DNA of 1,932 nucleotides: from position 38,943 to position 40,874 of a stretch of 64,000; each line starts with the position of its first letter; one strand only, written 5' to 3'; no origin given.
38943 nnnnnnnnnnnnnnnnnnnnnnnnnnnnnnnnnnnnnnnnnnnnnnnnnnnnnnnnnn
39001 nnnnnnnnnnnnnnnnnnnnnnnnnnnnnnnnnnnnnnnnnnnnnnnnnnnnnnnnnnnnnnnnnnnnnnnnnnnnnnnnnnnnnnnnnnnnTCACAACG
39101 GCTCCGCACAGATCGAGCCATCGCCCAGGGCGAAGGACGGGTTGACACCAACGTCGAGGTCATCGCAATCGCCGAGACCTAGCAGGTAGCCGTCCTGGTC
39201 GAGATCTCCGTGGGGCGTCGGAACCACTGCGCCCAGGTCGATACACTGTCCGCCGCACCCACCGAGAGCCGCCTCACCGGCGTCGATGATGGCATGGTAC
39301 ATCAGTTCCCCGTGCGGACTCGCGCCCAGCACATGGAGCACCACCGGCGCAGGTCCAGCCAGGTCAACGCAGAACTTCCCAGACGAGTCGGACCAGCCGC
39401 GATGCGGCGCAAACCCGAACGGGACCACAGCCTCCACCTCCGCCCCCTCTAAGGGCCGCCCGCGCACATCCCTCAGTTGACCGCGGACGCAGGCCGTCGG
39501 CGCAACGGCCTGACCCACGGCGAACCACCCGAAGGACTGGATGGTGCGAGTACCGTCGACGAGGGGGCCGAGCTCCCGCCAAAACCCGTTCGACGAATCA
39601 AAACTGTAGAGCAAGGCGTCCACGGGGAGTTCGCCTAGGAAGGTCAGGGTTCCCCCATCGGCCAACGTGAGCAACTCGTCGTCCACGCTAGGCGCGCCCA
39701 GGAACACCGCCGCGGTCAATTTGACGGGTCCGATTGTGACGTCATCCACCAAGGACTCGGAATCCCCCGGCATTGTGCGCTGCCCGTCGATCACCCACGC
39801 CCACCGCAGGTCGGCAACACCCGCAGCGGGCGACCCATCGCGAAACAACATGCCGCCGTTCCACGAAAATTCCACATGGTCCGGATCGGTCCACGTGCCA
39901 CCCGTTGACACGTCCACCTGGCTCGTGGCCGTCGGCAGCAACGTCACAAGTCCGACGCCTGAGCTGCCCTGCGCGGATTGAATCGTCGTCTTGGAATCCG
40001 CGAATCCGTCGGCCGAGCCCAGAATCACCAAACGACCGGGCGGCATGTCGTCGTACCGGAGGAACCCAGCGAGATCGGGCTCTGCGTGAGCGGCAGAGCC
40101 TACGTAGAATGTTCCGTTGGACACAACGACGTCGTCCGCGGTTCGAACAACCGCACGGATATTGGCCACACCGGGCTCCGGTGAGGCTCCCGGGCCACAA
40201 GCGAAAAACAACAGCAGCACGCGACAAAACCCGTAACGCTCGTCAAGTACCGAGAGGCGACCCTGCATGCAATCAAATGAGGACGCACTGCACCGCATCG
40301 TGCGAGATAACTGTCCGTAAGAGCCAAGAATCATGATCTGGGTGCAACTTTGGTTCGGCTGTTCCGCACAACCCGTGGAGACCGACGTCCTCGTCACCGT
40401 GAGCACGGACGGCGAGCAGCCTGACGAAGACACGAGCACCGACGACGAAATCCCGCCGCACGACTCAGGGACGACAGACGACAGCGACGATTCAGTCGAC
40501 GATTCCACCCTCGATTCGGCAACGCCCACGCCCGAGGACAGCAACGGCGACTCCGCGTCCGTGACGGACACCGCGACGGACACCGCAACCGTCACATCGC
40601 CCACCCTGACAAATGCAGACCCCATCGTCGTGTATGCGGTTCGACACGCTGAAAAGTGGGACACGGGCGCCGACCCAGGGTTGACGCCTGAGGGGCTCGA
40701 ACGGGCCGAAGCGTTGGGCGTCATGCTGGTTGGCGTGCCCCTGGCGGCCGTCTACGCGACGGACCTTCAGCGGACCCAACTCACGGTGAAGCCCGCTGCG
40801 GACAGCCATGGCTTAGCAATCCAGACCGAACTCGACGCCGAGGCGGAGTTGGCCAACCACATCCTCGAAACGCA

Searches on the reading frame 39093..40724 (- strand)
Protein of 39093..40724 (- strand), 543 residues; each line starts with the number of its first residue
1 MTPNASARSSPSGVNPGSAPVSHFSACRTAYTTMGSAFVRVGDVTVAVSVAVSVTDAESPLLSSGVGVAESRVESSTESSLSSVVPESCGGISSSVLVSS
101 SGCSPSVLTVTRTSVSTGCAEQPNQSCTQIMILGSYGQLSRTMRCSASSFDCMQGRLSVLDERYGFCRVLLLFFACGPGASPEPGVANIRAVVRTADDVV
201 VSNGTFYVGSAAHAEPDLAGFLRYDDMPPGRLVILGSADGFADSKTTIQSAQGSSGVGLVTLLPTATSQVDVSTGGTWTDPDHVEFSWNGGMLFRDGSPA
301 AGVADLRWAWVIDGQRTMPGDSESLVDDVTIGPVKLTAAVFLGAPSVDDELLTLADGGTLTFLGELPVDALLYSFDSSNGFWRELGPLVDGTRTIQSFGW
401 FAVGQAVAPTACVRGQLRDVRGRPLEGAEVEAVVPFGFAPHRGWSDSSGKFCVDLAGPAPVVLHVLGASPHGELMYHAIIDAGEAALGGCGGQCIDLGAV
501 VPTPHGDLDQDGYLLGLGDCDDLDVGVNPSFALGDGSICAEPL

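Call 44: search_protein_families(library=pfam, proteins=[window:39093-40724:-], max_evalue=0.001)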
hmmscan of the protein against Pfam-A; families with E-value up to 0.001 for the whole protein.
window:39093-40724:- (543 aa): 1 family
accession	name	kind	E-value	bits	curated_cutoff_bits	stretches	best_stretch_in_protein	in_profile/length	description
PF13620.12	CarboxypepD_reg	-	2.3e-05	25.1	32.3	0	413-465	2-54/82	Carboxypeptidase regulatory-like domain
